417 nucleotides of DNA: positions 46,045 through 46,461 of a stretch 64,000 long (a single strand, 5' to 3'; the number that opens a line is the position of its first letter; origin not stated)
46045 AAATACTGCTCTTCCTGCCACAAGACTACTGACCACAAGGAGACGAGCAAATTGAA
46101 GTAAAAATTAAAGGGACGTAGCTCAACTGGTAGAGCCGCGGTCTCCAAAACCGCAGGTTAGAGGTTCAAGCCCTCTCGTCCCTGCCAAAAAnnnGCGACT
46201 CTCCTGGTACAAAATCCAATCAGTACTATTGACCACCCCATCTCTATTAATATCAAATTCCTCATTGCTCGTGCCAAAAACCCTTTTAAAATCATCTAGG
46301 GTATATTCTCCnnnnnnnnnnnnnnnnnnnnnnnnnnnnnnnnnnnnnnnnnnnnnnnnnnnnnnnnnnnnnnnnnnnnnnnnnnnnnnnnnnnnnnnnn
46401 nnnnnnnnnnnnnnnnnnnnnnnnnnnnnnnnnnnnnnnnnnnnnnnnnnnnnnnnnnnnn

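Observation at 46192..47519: Cohesin-like LPXTG protein and FN3-dockerin protein pair embedded in the ribosomal-protein cluster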

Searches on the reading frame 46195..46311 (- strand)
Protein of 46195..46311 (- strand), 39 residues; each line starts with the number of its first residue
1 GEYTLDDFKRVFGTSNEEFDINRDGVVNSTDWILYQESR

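Call 21: search_solved_structures(query=A2, max_evalue=10, show_alignments=3)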
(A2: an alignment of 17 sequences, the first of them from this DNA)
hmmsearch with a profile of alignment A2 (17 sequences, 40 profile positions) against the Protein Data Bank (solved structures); distinct sequences matched with E-value up to 10: 50.
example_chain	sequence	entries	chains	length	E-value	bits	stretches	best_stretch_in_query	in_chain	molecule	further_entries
6kg9_A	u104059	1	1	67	4.7e-07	32.3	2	20-33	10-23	And cellulose-binding endoglucanase family 9 CelL ortholog dockerin domain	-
3ul4_B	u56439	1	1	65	1.4e-06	30.7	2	20-35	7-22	Cellulosome enzyme, dockerin type I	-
6kgc_B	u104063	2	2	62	2.5e-06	29.9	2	20-33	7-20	And cellulose-binding endoglucanase family 9 CelL ortholog dockerin domain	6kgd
6kge_D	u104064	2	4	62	2.9e-06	29.7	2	15-31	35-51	And cellulose-binding endoglucanase family 9 CelL ortholog dockerin domain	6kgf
2y3n_B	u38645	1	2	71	4e-05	26.1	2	16-33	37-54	CELLULOSOMAL FAMILY-48 PROCESSIVE GLYCOSIDE HYDROLASE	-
4fl4_A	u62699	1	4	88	4.3e-05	26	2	20-34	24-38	Glycoside hydrolase family 9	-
1ohz_B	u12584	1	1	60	5.3e-05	25.7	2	20-31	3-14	ENDO-1,4-BETA-XYLANASE Y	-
2ccl_B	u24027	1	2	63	0.00049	22.6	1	20-31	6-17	ENDO-1,4-BETA-XYLANASE Y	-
2mte_A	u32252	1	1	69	0.002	20.7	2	20-31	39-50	Cellulose 1,4-beta-cellobiosidase (reducing end) CelS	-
1daq_A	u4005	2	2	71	0.0021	20.6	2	20-31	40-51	ENDOGLUCANASE SS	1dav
8x39_A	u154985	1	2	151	0.025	17.1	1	20-34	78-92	Serine protease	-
8x3a_A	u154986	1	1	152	0.026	17.1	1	20-34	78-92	Serine protease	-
1dgu_A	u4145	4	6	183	0.039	16.5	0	19-31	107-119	CALCIUM-SATURATED CIB | APO CIB | Calcium and integrin-binding protein 1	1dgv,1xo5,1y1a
6ocx_A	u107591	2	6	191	0.043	16.4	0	19-31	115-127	Calcium and integrin-binding protein 1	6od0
2yik_A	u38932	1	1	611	0.048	16.2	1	10-31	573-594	ENDOGLUCANASE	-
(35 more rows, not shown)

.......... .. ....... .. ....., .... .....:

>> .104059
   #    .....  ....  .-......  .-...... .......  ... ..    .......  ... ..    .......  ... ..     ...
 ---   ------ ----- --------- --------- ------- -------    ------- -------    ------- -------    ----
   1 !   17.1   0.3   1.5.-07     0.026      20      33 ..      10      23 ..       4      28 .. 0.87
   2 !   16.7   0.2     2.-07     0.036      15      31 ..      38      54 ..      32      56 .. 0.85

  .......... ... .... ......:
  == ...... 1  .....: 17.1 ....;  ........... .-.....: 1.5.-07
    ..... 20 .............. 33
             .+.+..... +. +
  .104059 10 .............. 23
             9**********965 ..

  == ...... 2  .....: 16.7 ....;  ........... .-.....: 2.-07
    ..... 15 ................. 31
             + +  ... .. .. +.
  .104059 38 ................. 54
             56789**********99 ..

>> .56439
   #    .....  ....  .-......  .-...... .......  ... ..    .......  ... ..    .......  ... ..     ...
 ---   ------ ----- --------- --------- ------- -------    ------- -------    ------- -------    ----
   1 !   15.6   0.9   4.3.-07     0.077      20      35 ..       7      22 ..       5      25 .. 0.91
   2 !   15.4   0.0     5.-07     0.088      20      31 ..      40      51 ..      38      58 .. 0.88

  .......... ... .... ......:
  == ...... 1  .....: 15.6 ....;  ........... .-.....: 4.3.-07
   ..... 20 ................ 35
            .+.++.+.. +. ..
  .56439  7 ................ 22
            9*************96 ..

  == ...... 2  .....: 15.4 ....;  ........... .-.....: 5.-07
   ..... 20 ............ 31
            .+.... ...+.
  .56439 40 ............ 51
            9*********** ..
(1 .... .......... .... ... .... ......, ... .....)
